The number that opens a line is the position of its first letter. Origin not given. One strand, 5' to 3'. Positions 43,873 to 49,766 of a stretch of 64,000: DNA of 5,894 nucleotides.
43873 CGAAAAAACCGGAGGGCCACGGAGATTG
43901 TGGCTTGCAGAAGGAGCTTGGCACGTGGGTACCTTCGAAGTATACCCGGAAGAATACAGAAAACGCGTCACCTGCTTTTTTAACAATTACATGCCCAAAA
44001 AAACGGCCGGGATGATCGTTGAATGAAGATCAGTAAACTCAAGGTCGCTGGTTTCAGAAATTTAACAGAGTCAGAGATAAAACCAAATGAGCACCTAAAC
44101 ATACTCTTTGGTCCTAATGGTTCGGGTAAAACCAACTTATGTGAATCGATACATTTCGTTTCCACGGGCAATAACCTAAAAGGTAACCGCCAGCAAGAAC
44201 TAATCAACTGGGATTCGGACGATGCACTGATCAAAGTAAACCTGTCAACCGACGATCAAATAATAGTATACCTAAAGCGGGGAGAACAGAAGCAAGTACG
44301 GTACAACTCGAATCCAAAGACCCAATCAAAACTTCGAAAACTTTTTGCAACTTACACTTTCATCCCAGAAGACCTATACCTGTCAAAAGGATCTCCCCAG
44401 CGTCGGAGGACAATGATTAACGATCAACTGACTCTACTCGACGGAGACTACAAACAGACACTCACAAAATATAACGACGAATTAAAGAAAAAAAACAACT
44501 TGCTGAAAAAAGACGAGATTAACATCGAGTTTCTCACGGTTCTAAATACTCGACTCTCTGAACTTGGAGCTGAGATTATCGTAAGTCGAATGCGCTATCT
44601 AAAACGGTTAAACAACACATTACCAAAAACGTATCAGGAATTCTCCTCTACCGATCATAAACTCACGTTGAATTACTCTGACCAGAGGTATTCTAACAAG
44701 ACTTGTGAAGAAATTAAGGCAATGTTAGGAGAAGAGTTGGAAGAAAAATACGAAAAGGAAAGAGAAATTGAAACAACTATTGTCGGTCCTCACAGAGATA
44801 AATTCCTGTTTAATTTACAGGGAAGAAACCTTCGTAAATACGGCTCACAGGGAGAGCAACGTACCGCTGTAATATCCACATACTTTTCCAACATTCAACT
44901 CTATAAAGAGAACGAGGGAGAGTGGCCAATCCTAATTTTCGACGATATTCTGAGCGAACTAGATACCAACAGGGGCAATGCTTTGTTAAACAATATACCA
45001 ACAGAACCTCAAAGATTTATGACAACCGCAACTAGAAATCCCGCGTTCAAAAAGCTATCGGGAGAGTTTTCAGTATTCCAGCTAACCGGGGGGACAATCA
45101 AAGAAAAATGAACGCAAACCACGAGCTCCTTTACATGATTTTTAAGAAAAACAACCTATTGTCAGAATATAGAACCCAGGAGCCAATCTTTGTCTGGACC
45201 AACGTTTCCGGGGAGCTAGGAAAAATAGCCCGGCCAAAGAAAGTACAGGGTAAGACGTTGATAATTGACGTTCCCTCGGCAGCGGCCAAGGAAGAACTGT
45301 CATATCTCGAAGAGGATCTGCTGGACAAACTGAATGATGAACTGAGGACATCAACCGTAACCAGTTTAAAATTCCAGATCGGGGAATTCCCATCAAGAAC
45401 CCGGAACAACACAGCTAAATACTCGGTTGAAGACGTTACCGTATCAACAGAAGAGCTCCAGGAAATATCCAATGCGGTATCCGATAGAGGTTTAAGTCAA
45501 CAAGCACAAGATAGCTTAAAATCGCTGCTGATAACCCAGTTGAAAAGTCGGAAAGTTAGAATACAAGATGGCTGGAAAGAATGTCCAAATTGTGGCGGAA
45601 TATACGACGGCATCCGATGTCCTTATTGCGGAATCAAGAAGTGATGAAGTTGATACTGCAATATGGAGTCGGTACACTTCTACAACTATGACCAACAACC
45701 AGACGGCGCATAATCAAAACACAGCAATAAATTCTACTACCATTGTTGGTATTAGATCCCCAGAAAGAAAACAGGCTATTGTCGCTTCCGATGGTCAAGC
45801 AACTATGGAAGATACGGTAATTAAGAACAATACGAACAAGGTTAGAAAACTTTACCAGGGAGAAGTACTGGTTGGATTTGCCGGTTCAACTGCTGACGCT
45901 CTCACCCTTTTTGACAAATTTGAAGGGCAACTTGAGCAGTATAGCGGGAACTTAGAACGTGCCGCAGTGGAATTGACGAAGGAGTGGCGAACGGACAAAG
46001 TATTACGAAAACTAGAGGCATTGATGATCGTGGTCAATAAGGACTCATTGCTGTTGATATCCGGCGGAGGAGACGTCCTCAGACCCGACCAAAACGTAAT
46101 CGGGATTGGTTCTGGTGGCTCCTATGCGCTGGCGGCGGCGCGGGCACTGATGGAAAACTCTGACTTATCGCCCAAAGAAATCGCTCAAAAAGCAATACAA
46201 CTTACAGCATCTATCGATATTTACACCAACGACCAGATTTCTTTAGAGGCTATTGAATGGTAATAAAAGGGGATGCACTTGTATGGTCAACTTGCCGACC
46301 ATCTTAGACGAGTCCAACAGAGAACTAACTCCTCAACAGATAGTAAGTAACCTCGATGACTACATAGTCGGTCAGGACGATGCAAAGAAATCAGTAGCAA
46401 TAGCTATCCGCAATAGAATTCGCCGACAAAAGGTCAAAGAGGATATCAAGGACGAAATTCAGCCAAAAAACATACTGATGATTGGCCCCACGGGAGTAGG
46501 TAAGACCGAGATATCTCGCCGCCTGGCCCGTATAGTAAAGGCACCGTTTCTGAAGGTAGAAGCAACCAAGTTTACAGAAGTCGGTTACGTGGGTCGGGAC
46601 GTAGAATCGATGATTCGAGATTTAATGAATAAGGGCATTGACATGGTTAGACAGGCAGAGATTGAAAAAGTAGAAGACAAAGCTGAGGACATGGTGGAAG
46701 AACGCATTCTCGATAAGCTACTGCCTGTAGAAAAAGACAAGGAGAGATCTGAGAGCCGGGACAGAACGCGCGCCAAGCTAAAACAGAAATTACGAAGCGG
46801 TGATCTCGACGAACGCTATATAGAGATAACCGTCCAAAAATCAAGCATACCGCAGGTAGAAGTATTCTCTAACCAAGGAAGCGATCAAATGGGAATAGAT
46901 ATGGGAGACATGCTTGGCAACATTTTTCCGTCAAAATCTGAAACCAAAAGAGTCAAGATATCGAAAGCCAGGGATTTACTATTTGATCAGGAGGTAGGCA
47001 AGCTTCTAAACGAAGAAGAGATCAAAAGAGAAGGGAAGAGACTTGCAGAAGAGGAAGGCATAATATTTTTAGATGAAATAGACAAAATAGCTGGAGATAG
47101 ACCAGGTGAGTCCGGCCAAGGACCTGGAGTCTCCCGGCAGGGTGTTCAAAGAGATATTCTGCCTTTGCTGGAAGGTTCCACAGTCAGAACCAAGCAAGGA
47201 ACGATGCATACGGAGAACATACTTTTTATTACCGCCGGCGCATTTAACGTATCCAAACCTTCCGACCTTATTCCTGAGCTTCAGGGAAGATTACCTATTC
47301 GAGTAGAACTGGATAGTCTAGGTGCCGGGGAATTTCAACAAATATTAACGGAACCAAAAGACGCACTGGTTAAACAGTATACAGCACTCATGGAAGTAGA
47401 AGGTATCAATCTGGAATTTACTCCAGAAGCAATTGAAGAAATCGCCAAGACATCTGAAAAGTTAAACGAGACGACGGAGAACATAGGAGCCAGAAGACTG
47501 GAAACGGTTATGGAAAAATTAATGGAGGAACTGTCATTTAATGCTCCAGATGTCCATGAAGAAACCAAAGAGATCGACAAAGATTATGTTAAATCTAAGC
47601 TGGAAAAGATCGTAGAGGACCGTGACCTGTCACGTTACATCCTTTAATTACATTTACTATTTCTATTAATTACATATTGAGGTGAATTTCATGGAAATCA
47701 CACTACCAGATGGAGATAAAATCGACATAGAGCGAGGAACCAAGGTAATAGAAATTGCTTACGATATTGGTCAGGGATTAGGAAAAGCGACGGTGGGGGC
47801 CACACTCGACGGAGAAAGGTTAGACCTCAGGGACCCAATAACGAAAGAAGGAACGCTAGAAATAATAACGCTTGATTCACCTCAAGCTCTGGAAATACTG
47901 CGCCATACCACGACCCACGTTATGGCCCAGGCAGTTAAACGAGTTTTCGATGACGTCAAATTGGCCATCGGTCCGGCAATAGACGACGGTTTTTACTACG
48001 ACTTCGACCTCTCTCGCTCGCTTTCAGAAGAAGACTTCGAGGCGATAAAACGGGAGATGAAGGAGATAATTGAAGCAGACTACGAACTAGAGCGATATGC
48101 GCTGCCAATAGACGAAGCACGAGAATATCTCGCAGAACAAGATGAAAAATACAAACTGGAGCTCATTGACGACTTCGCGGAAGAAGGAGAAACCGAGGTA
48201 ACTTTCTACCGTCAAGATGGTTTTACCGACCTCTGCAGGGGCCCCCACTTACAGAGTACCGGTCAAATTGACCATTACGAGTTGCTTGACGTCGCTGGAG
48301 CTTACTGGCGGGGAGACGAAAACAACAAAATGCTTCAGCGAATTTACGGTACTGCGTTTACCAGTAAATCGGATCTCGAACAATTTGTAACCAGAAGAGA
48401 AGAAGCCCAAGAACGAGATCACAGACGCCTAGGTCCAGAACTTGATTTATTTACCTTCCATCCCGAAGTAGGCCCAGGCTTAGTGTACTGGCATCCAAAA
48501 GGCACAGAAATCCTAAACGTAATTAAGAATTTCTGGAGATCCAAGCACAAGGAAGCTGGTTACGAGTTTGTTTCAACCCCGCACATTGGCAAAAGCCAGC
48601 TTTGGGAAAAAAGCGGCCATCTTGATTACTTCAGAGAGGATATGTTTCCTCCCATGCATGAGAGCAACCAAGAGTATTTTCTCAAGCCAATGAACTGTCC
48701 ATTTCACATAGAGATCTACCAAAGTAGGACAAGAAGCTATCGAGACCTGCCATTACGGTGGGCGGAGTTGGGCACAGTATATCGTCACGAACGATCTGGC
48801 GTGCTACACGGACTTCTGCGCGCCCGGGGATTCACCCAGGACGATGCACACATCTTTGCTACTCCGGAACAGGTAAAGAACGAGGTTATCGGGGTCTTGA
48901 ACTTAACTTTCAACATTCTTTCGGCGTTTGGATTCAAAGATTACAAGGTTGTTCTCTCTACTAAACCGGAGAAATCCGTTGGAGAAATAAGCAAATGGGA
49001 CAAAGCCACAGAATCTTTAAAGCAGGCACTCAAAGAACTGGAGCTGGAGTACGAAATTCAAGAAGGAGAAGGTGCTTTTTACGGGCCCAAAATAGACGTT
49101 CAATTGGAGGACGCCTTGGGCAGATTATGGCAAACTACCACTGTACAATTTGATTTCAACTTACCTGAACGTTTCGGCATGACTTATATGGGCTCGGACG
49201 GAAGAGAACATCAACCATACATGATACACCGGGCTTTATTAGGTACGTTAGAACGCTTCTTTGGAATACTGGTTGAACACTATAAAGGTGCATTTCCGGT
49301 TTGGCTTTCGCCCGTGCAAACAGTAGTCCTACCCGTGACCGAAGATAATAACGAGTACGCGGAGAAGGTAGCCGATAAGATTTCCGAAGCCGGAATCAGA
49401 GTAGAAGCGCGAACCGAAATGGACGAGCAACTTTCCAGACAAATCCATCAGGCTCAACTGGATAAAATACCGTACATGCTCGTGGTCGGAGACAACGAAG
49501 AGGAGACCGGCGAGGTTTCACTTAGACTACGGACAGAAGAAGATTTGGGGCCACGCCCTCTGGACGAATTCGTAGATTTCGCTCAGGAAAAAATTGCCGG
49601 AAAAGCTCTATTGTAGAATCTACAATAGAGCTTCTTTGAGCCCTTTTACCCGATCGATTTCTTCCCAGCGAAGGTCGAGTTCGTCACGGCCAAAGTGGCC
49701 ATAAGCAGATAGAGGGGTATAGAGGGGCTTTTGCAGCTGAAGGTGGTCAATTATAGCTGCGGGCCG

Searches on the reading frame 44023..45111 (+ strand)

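Call 8: search_protein_families(library=pfam, proteins=[window:44023-45111:+], max_evalue=0.00001)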
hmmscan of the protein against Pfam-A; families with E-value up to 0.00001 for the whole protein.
window:44023-45111:+ (362 aa): 5 families
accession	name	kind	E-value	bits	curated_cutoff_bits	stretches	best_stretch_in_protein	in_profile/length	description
PF02463.25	SMC_N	-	1.2e-19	71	40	1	3-358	2-218/220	RecF/RecN/SMC N terminal domain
PF13175.12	AAA_15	-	1.6e-10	41.6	32.1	1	1-245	1-232/374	AAA ATPase domain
PF13476.12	AAA_23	-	2.4e-09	38.6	27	1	5-192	1-155/201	AAA domain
PF13304.12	AAA_21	-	1.1e-07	32.7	27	1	25-314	1-272/304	AAA domain, putative AbiEii toxin, Type IV TA system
PF13166.12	AAA_13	-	6.2e-06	25.6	36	0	13-100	6-77/713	AAA domain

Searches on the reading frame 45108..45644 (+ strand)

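Call 8: search_protein_families(library=pfam, proteins=[window:45108-45644:+], max_evalue=0.00001)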
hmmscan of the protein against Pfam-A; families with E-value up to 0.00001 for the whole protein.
window:45108-45644:+ (178 aa): 1 family
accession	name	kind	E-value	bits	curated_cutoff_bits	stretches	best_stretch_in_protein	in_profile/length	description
PF05258.17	DciA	-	9.9e-11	42.1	24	1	11-89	9-89/89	Dna[CI] antecedent, DciA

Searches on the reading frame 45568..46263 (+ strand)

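Call 9: search_protein_families(library=pfam, proteins=[window:45568-46263:+], max_evalue=0.00001)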
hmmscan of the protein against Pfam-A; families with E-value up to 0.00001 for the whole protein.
window:45568-46263:+ (231 aa): 1 family
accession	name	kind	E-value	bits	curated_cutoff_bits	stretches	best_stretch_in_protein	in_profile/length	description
PF00227.31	Proteasome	-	2.4e-25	89.8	22.4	1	55-227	3-187/189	Proteasome subunit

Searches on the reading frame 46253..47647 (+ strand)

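Call 9: search_protein_families(library=pfam, proteins=[window:46253-47647:+], max_evalue=0.00001)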
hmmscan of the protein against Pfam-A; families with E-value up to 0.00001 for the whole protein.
window:46253-47647:+ (464 aa): 3 families
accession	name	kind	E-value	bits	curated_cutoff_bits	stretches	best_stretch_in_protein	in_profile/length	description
PF07724.20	AAA_2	-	2.7e-30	106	27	1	229-350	29-166/166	AAA domain (Cdc48 subfamily)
PF00004.35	AAA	-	3.2e-16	60.4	21.2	2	74-166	1-98/131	ATPase family associated with various cellular activities (AAA)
PF07728.20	AAA_5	-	2.9e-07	31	22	0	73-110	1-39/139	AAA domain (dynein-related subfamily)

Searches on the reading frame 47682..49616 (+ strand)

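Call 9: search_protein_families(library=pfam, proteins=[window:47682-49616:+], max_evalue=0.00001)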
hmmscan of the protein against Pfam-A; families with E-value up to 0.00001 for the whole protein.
window:47682-49616:+ (644 aa): 4 families
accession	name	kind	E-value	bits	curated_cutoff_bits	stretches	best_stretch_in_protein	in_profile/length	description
PF00587.30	tRNA-synt_2b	-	3e-48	164.7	29.3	1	327-534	6-179/179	tRNA synthetase class II core domain (G, H, P, S and T)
PF03129.25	HGTP_anticodon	-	8.8e-19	67.9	21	1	546-636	1-93/94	Anticodon binding domain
PF07973.19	tRNA_SAD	-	3.4e-14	53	24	1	173-222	1-44/44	Threonyl and Alanyl tRNA synthetase second additional domain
PF02824.27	TGS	-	5.7e-14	52.3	22.2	1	5-63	2-60/60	TGS domain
